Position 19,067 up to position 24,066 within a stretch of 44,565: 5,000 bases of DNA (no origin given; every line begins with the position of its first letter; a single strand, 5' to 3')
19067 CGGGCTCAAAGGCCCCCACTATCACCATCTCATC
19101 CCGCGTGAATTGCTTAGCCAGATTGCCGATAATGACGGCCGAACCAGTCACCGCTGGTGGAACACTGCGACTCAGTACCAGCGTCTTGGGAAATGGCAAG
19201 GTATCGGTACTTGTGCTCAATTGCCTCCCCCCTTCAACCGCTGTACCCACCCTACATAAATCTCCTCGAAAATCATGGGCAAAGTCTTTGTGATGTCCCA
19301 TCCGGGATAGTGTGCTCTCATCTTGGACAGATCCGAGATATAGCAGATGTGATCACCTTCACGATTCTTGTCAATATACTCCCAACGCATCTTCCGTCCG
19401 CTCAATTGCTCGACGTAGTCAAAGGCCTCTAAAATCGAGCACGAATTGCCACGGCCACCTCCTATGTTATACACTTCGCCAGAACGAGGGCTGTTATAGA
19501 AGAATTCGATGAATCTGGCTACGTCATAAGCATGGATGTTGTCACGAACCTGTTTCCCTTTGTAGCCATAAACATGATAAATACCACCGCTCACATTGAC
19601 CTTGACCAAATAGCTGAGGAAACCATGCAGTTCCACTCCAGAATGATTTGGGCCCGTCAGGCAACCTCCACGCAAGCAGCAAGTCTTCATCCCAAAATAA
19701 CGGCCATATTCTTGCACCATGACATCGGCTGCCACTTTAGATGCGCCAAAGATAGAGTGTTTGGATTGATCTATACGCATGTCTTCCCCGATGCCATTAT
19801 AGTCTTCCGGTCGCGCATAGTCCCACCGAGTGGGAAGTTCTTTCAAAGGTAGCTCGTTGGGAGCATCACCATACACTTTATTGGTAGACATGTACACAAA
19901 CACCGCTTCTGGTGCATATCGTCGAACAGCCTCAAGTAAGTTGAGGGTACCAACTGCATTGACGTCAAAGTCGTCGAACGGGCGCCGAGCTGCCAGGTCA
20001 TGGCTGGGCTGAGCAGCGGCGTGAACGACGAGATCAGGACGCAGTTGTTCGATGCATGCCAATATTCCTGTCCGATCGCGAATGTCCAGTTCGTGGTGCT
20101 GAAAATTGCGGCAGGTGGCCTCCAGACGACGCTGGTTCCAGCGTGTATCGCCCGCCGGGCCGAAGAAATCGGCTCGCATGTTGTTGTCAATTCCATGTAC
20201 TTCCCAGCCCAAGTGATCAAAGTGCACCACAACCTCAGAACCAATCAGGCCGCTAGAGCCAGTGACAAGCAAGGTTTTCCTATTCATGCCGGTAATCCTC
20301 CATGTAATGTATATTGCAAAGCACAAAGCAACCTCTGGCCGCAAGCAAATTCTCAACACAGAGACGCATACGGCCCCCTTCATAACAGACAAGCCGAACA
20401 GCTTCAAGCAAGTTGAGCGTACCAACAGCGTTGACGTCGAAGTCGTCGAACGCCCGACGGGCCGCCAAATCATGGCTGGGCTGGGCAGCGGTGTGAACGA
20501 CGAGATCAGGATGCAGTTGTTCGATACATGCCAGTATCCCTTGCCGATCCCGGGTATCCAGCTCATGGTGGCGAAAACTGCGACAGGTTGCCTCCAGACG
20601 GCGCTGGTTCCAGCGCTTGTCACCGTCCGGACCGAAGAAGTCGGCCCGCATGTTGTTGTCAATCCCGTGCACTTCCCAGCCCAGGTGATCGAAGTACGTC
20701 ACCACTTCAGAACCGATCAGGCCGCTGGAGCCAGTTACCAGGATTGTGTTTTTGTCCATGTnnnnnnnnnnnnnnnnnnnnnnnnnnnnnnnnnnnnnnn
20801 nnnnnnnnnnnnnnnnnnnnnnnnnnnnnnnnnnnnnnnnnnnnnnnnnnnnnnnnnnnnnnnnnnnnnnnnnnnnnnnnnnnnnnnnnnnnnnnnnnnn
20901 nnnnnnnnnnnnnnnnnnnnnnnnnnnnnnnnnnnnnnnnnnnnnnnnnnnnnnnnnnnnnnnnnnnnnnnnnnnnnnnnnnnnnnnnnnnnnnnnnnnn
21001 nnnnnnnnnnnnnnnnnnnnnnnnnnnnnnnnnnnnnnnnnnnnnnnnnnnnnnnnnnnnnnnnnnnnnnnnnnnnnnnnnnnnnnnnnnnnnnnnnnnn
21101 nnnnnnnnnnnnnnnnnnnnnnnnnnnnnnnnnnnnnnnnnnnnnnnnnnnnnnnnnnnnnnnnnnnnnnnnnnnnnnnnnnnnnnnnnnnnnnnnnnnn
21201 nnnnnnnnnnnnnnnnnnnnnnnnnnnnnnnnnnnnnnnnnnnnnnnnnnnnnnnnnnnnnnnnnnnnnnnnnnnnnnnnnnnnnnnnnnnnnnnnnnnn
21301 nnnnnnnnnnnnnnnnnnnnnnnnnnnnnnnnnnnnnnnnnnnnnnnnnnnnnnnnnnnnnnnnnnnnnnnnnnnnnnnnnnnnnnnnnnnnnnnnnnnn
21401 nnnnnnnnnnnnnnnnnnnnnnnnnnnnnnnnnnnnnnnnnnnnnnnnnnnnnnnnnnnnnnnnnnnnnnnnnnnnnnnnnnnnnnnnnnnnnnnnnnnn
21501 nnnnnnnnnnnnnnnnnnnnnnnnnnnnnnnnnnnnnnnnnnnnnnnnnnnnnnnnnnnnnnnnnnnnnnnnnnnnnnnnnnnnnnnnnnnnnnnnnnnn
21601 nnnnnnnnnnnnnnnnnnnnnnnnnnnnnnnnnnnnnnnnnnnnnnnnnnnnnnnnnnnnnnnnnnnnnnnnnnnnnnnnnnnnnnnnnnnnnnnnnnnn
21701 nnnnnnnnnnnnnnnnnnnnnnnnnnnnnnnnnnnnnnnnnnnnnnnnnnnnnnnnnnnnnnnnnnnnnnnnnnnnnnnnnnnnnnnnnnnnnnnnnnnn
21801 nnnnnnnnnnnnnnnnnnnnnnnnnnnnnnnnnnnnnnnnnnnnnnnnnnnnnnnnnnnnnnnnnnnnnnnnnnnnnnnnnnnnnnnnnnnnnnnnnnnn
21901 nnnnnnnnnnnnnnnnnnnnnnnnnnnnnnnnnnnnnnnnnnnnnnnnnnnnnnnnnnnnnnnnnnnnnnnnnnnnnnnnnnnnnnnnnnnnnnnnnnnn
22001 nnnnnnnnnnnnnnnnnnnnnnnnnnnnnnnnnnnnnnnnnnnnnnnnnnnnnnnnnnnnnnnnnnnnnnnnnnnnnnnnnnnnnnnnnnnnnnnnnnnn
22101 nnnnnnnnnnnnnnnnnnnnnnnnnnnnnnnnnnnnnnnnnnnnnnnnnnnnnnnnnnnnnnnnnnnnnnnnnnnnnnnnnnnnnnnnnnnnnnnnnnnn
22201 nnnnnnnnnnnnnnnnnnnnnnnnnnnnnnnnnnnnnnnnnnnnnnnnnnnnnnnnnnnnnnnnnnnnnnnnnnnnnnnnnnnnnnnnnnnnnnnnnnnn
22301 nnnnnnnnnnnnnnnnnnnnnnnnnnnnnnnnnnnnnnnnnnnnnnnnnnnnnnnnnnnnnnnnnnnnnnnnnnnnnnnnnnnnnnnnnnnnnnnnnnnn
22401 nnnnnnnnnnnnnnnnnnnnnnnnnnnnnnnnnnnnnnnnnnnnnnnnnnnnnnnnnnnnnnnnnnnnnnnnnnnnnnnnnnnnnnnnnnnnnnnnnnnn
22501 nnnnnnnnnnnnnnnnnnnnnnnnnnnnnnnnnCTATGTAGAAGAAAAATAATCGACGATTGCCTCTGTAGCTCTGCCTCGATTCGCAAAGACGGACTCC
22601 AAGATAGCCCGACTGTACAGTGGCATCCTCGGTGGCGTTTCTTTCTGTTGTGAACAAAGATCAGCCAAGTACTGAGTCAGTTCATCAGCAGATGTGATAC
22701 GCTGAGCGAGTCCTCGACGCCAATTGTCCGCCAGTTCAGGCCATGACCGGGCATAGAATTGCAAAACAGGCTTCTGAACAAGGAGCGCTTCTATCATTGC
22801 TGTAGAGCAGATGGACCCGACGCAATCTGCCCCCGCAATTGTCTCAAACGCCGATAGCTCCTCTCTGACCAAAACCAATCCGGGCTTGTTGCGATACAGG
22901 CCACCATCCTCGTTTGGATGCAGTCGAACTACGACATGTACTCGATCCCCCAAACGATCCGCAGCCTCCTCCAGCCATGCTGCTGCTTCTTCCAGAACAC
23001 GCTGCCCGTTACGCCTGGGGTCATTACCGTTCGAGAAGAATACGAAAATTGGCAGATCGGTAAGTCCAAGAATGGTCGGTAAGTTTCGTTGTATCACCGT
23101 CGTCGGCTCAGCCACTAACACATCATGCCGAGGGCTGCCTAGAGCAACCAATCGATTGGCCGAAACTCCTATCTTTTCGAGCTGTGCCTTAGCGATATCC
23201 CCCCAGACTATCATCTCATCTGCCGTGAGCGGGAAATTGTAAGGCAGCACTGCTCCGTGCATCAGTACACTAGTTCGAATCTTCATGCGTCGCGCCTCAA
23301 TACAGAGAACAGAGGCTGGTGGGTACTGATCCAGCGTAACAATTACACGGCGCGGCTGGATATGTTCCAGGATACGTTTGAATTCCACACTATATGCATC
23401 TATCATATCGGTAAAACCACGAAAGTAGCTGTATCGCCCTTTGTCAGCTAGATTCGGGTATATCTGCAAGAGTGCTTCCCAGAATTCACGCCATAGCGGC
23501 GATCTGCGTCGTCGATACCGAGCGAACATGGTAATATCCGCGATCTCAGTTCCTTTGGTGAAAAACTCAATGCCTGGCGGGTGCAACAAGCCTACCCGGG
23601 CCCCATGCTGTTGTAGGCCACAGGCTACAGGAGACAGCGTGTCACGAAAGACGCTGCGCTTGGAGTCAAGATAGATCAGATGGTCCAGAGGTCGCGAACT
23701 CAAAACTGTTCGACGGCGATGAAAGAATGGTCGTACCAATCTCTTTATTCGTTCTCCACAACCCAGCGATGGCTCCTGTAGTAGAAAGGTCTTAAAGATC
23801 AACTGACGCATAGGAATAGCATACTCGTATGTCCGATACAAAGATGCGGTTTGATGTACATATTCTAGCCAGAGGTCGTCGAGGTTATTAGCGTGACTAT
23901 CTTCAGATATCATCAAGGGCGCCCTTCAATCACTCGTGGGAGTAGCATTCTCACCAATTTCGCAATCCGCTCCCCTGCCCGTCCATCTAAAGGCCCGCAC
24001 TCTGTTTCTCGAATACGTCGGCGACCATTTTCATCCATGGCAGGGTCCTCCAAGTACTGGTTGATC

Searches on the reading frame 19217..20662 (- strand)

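Call 19: search_protein_families(library=pfam, proteins=[window:19217-20662:-], max_evalue=0.0001)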
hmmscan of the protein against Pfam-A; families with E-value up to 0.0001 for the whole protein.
window:19217-20662:- (481 aa): 6 families
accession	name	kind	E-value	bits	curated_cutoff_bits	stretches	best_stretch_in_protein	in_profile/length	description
PF01370.27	Epimerase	-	1.4e-40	139.7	20.9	1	132-401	2-240/240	NAD dependent epimerase/dehydratase family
PF16363.11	GDP_Man_Dehyd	-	1.2e-28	101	27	1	132-427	1-272/332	GDP-mannose 4,6 dehydratase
PF04321.23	RmlD_sub_bind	-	6.2e-14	52.2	27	1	130-265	2-106/287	RmlD substrate binding domain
PF02719.21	Polysacc_synt_2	-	3.6e-09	36.6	20.2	1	132-263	2-131/293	Polysaccharide biosynthesis protein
PF01073.25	3Beta_HSD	-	2.3e-08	33.9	22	1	132-274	1-130/280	3-beta hydroxysteroid dehydrogenase/isomerase family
PF07993.18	NAD_binding_4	-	4.1e-07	29.9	20.1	1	210-362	90-235/258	Male sterility protein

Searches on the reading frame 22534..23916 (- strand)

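Call 18: search_protein_families(library=pfam, proteins=[window:22534-23916:-], max_evalue=0.0001)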
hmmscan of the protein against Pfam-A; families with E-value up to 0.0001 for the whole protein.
window:22534-23916:- (460 aa): 1 family
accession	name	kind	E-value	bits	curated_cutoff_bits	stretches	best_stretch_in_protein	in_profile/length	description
PF04464.20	Glyphos_transf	-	3.2e-05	23.5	22.1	1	250-392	154-296/367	CDP-Glycerol:Poly(glycerophosphate) glycerophosphotransferase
